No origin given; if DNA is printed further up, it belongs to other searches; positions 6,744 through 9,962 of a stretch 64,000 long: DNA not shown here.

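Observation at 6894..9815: Orphan 973-aa 'modular prepilin': a class-III pilin leader fused to several polyglycine-rich modules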

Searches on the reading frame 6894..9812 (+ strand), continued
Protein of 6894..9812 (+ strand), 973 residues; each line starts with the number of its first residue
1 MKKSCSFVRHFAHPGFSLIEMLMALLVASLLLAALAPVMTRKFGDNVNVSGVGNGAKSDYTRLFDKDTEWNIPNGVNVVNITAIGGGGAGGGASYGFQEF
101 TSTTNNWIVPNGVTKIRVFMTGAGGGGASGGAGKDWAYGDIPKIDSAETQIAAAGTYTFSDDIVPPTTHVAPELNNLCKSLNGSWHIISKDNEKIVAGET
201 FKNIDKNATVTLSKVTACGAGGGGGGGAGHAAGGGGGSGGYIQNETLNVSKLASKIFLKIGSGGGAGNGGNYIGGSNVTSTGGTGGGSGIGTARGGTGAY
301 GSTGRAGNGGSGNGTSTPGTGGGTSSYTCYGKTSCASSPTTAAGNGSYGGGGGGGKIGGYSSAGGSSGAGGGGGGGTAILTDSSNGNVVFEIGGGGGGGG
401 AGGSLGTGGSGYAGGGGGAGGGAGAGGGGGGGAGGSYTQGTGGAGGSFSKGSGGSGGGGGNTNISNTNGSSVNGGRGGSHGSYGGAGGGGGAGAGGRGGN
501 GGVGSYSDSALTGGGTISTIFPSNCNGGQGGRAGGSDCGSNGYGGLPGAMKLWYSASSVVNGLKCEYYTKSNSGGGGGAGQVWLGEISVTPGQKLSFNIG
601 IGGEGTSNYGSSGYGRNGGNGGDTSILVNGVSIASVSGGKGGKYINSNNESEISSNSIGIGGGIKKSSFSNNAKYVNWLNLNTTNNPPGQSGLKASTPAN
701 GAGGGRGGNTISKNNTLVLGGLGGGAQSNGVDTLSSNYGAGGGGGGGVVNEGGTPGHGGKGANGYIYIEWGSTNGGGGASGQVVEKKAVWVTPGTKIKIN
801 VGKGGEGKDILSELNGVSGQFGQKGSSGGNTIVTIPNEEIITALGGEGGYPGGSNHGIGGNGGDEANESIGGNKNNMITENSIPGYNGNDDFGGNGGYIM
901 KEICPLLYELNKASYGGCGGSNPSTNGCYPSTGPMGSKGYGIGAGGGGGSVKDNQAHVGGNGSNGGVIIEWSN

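Call 19: find_encoding_contigs(protein=P0024, flank=10000, max_places=2)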
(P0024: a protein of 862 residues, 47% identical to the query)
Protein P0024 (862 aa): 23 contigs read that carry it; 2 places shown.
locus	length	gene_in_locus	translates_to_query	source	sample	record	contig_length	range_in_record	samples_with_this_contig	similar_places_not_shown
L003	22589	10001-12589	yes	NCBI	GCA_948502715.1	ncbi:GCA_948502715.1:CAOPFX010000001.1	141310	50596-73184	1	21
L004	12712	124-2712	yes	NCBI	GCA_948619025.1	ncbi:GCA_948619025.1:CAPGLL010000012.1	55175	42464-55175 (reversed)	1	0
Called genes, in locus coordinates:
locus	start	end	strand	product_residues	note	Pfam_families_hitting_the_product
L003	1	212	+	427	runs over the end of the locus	PF01018:GTP1_OBG, PF02421:FeoB_N (weak), PF01926:MMR_HSR1, PF09269:DUF1967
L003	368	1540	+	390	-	-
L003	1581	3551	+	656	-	PF03958:Secretin_N (weak), PF00263:Secretin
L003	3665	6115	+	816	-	PF05157:MshEN, PF00437:T2SSE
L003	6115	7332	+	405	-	PF28597:T2SSF_N, PF00482:T2SSF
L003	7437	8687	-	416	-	PF00202:Aminotran_3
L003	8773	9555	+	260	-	PF00121:TIM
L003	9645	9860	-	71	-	-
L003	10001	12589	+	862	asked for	PF21722:Gly_rich_2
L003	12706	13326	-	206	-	PF07021:MetW, PF13489:Methyltransf_23, PF13847:Methyltransf_31, PF08241:Methyltransf_11, PF08242:Methyltransf_12 (weak), PF13649:Methyltransf_25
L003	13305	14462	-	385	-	PF00561:Abhydrolase_1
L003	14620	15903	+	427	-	PF08668:HDOD (weak), PF13487:HD_5, PF01966:HD (weak)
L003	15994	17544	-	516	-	PF00324:AA_permease, PF13520:AA_permease_2, PF13906:AA_permease_C (weak)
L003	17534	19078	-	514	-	PF00324:AA_permease, PF13520:AA_permease_2, PF13906:AA_permease_C (weak)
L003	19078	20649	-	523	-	PF00324:AA_permease, PF13520:AA_permease_2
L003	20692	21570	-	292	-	PF02091:tRNA-synt_2e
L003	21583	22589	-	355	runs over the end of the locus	PF18152:DAHP_snth_FXD, PF00793:DAHP_synth_1, PF03102:NeuB (weak)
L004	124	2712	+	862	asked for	PF21722:Gly_rich_2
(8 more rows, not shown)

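Call 20: find_encoding_contigs(protein=P0004, flank=10000, max_places=2)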
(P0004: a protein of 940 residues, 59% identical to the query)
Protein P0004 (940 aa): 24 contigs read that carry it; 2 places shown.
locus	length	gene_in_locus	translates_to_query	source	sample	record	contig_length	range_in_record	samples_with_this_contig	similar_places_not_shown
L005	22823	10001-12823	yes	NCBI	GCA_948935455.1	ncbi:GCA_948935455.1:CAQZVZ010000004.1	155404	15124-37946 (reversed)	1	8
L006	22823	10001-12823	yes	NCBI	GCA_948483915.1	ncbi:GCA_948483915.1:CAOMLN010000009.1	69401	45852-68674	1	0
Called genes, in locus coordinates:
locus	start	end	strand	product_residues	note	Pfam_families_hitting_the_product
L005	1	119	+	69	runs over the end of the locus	PF13443:HTH_26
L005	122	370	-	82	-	PF01479:S4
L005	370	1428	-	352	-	PF00294:PfkB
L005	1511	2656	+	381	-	PF02463:SMC_N, PF13175:AAA_15, PF13476:AAA_23 (weak)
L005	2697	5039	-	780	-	-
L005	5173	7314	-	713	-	PF13231:PMT_2 (weak)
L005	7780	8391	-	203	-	PF21176:RecR_HhH, PF02132:RecR_ZnF (weak), PF01751:Toprim, PF13662:Toprim_4, PF21175:RecR_C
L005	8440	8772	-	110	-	-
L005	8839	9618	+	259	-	PF00413:Peptidase_M10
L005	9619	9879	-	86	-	PF01381:HTH_3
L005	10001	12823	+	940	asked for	PF21722:Gly_rich_2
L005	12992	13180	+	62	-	-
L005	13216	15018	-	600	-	PF00009:GTP_EFTU, PF10662:PduV-EutP (faint), PF03144:GTP_EFTU_D2, PF00679:EFG_C, PF06421:LepA_C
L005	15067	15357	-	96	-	-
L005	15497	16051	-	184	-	PF01161:PBP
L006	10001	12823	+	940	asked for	PF21722:Gly_rich_2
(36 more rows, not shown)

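Call 21: find_encoding_contigs(protein=P0100, flank=10000, max_places=2)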
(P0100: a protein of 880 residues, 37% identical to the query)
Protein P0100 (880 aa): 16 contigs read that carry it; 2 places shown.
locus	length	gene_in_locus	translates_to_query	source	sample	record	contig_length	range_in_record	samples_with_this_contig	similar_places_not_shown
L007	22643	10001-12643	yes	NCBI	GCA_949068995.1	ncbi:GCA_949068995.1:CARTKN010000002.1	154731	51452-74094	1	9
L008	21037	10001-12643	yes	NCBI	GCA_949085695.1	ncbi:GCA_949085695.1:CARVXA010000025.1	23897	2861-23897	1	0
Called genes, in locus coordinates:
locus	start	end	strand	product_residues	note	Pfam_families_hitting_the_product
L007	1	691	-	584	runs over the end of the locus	PF13510:Fer2_4, PF10588:NADH-G_4Fe-4S_3, PF22117:Fer4_Nqo3, PF12838:Fer4_7, PF00037:Fer4 (weak), PF02906:Fe_hyd_lg_C, PF02256:Fe_hyd_SSU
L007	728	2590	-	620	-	PF01257:2Fe-2S_thioredx (weak), PF01512:Complex1_51K, PF10531:SLBB, PF10589:NADH_4Fe-4S, PF12838:Fer4_7, PF13187:Fer4_9, PF13237:Fer4_10, PF00037:Fer4, +5 more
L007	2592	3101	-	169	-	PF01257:2Fe-2S_thioredx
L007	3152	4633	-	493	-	PF13484:Fer4_16 (faint), PF00037:Fer4, PF12837:Fer4_6, PF25160:LdpA_Fe-S-bd, PF12838:Fer4_7, PF00037:Fer4, PF12837:Fer4_6 (weak), PF02906:Fe_hyd_lg_C, +6 more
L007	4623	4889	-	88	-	PF01257:2Fe-2S_thioredx (weak)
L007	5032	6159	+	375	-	PF01757:Acyl_transf_3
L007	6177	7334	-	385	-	PF07228:SpoIIE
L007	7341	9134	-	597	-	PF12838:Fer4_7 (faint), PF13187:Fer4_9 (weak), PF13237:Fer4_10 (weak), PF02906:Fe_hyd_lg_C, PF04060:FeS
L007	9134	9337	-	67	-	-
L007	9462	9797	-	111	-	PF12844:HTH_19, PF13560:HTH_31 (faint), PF01381:HTH_3, PF13443:HTH_26 (weak)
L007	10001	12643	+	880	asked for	PF21722:Gly_rich_2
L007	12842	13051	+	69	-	PF12797:Fer4_2 (weak), PF12837:Fer4_6 (weak), PF13237:Fer4_10 (weak), PF14697:Fer4_21 (faint), PF25160:LdpA_Fe-S-bd (faint), PF00037:Fer4, PF12838:Fer4_7, PF13187:Fer4_9, +2 more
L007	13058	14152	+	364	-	PF01855:POR_N, PF17147:PFOR_II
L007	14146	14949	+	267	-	PF02775:TPP_enzyme_C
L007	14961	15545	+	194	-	PF01558:POR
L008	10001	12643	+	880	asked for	PF21722:Gly_rich_2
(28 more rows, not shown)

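Call 26: search_solved_structures(query=window:6894-9812:+, max_evalue=1)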
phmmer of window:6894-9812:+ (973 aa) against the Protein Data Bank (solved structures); distinct sequences matched with E-value up to 1: 1.
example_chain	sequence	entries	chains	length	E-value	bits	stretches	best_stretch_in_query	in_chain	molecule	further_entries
4wn4_A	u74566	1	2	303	6.8e-05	24.4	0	49-128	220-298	Pentatricopeptide repeat protein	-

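Call 29: find_related_loci(query=A1, collection=genome_contigs, flank=6000)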
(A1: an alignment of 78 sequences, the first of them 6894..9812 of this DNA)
Query A1 (973 aa) in genome_contigs; peptide patterns used: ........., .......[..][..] (x = any residue, [..] = any of these).
356 stretches matched a pattern; 154 encode a relative of the query (tblastn E <= 1e-3); the best 80 are kept; 75 distinct loci.
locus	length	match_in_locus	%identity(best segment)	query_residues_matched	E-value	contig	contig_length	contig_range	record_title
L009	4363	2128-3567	62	473-973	2e-117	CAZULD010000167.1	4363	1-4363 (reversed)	MAG TPA_asm: uncultured Bacteroides sp. isolate SRP199465_co2_584 genome assembly, contig: NODE_59026_length_4363_cov_12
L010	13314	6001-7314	59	509-973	2e-93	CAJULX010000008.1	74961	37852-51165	TPA_asm: Candidatus Gastranaerophilales bacterium isolate MGBC159851 genome assembly, contig: MGBC159851.8, whole genome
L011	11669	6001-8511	53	1-973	3e-85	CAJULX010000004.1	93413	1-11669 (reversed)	TPA_asm: Candidatus Gastranaerophilales bacterium isolate MGBC159851 genome assembly, contig: MGBC159851.4, whole genome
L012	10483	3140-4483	53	514-973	8e-84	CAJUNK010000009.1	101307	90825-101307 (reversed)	TPA_asm: Candidatus Gastranaerophilales bacterium isolate MGBC162268 genome assembly, contig: MGBC162268.9, whole genome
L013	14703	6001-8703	54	7-973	5e-72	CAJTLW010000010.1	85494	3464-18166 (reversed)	TPA_asm: uncultured Vampirovibrio sp. isolate MGBC104636 genome assembly, contig: MGBC104636.10, whole genome shotgun se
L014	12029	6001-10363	50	1-973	1e-67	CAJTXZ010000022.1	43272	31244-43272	TPA_asm: uncultured Vampirovibrio sp. isolate MGBC122484 genome assembly, contig: MGBC122484.22, whole genome shotgun se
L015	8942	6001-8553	53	7-973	7e-63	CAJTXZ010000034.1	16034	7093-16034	TPA_asm: uncultured Vampirovibrio sp. isolate MGBC122484 genome assembly, contig: MGBC122484.34, whole genome shotgun se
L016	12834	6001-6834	55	514-805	1e-52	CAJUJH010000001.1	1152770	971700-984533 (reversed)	TPA_asm: Candidatus Gastranaerophilales bacterium isolate MGBC142924 genome assembly, contig: MGBC142924.1, whole genome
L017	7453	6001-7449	53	8-595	6e-51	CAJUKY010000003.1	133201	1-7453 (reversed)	TPA_asm: Candidatus Gastranaerophilales bacterium isolate MGBC157385 genome assembly, contig: MGBC157385.3, whole genome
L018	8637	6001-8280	51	15-899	5e-47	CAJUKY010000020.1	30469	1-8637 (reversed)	TPA_asm: Candidatus Gastranaerophilales bacterium isolate MGBC157385 genome assembly, contig: MGBC157385.20, whole genom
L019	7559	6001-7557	52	15-667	1e-43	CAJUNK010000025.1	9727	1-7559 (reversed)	TPA_asm: Candidatus Gastranaerophilales bacterium isolate MGBC162268 genome assembly, contig: MGBC162268.25, whole genom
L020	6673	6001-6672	54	539-775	4e-43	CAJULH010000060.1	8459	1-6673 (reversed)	TPA_asm: Candidatus Gastranaerophilales bacterium isolate MGBC161128 genome assembly, contig: MGBC161128.60, whole genom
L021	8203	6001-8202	50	1-779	8e-43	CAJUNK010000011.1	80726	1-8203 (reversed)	TPA_asm: Candidatus Gastranaerophilales bacterium isolate MGBC162268 genome assembly, contig: MGBC162268.11, whole genom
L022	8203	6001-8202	51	1-776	2e-42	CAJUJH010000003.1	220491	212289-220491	TPA_asm: Candidatus Gastranaerophilales bacterium isolate MGBC142924 genome assembly, contig: MGBC142924.3, whole genome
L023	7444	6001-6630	55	14-218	2e-41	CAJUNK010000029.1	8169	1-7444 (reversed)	TPA_asm: Candidatus Gastranaerophilales bacterium isolate MGBC162268 genome assembly, contig: MGBC162268.29, whole genom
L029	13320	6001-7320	41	525-973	2e-37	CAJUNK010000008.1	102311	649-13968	TPA_asm: Candidatus Gastranaerophilales bacterium isolate MGBC162268 genome assembly, contig: MGBC162268.8, whole genome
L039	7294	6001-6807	48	9-277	4e-35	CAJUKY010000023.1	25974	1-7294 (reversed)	TPA_asm: Candidatus Gastranaerophilales bacterium isolate MGBC157385 genome assembly, contig: MGBC157385.23, whole genom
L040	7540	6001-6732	48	13-264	3e-34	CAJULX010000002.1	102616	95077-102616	TPA_asm: Candidatus Gastranaerophilales bacterium isolate MGBC159851 genome assembly, contig: MGBC159851.2, whole genome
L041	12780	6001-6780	50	15-274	1e-33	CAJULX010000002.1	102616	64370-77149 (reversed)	TPA_asm: Candidatus Gastranaerophilales bacterium isolate MGBC159851 genome assembly, contig: MGBC159851.2, whole genome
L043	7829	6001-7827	50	1-740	3e-32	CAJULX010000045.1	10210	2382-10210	TPA_asm: Candidatus Gastranaerophilales bacterium isolate MGBC159851 genome assembly, contig: MGBC159851.45, whole genom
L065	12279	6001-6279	44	7-86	3e-17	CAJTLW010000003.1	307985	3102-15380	TPA_asm: uncultured Vampirovibrio sp. isolate MGBC104636 genome assembly, contig: MGBC104636.3, whole genome shotgun seq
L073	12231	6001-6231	45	15-81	7e-15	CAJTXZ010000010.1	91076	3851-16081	TPA_asm: uncultured Vampirovibrio sp. isolate MGBC122484 genome assembly, contig: MGBC122484.10, whole genome shotgun se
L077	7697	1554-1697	67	7-54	9e-15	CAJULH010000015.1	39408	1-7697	TPA_asm: Candidatus Gastranaerophilales bacterium isolate MGBC161128 genome assembly, contig: MGBC161128.15, whole genom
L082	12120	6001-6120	80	15-54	4e-14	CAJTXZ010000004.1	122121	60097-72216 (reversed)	TPA_asm: uncultured Vampirovibrio sp. isolate MGBC122484 genome assembly, contig: MGBC122484.4, whole genome shotgun seq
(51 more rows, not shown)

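Call 33: predict_structure(alignment_id=A1)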
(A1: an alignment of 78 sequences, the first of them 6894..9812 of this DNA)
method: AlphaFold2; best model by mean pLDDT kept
length: 973 residues; sequences in the alignment: 78
mean_pLDDT: 81.4   pTM: 0.58
mean pLDDT of the five models: 81.4, 81.0, 79.1, 78.8, 77.7
residues with pLDDT >= 90: 493; 70-90: 250; 50-70: 106; < 50: 124
segments of 3 or more residues with pLDDT < 50: 1-13, 35-57, 274-281, 286-295, 300-302, 304-307, 312-339, 460-471, 867-879
pLDDT, mean of each block of 10 residues (from residue 1): 40 52 68 49 40 47 92 87 94 94 93 90 97 91 97 94 96 90 89 93 97 96 89 92 94 95 86 52 47 46 48 45 41 44 54 57 70 90 80 90 72 82 85 66 58 71 45 72 84 91 73 91 95 72 93 98 93 94 94 95 91 91 95 95 90 89 92 90 83 92 94 92 95 95 95 93 96 91 87 90 96 86 95 87 93 84 55 46 88 91 79 87 77 89 94 93 94 77
secondary structure, 60 per line:
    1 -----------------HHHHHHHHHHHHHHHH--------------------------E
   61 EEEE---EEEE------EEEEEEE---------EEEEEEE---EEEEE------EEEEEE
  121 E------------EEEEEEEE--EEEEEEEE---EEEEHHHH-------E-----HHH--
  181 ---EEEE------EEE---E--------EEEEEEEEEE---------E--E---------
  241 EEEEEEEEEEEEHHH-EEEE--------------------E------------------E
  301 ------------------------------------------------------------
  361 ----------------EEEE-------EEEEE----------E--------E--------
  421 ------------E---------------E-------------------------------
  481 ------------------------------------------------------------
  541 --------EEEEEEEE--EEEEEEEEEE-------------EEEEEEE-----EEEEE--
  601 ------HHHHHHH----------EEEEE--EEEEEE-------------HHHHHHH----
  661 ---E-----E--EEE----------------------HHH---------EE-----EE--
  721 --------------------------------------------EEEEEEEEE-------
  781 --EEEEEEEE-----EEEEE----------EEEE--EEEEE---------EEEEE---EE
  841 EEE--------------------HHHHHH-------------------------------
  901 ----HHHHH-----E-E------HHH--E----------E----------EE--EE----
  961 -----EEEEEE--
elements in order (helices of 4 or more, strands of 3 or more residues): H18-33 E60-64 E68-71 E78-84 E94-100 E104-108 E115-121 E134-141 E144-151 E155-158 H159-162 E184-187 E194-196 E209-218 E241-252 E257-260 E377-380 E388-392 E549-556 E559-568 E582-588 E594-598 H607-613 E624-628 E631-636 H650-656 E673-675 E765-773 E783-790 E796-800 E811-814 E817-821 E831-835 E839-843 H864-869 H905-909 E966-971
